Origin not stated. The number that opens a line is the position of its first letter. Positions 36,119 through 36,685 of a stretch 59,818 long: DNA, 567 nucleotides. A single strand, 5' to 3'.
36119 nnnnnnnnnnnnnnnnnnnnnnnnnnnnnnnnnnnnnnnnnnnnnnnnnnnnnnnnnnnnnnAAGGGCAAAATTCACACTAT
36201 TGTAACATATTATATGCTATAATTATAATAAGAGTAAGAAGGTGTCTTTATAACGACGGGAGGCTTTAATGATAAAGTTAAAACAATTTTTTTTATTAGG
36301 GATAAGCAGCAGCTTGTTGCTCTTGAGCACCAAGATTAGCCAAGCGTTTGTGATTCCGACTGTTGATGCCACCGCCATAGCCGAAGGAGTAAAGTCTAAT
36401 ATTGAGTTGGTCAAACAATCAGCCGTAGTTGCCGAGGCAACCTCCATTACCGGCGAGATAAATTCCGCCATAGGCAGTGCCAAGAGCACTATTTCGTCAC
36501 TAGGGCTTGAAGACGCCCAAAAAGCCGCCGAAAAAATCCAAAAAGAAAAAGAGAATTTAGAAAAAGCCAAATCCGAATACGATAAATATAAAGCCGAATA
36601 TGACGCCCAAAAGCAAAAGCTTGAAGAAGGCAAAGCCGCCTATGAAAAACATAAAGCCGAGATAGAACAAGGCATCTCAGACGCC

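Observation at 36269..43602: Four secreted, largely coiled-coil proteins occupy the VirB5/VirB6 slot, and no polytopic VirB6 is present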

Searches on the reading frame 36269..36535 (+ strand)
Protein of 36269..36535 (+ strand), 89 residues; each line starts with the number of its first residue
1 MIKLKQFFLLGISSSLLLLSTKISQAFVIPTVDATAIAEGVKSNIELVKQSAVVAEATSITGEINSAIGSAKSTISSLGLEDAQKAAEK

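Call 67: search_solved_structures(query=A5, max_evalue=10, show_alignments=1)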
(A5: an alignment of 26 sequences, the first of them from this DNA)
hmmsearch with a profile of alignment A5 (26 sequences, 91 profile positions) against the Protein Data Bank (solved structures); distinct sequences matched with E-value up to 10: 2.
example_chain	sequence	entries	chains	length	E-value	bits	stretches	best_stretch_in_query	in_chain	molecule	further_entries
4a47_A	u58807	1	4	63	0.0092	19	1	28-69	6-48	SSR2857 PROTEIN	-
5myj_BG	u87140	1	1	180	0.47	13.6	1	27-82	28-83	50S ribosomal protein L5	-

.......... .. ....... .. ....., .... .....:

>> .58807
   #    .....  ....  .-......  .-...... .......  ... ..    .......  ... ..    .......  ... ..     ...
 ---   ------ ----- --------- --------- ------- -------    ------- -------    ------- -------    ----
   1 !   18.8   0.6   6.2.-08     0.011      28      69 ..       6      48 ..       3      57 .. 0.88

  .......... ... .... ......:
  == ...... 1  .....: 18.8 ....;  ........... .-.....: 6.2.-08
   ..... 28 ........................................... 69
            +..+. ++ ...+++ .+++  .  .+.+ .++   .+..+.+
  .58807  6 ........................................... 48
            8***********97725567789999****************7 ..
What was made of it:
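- A profile of ORF1 N-termini does not hit TrwJ in the PDB (call 67).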
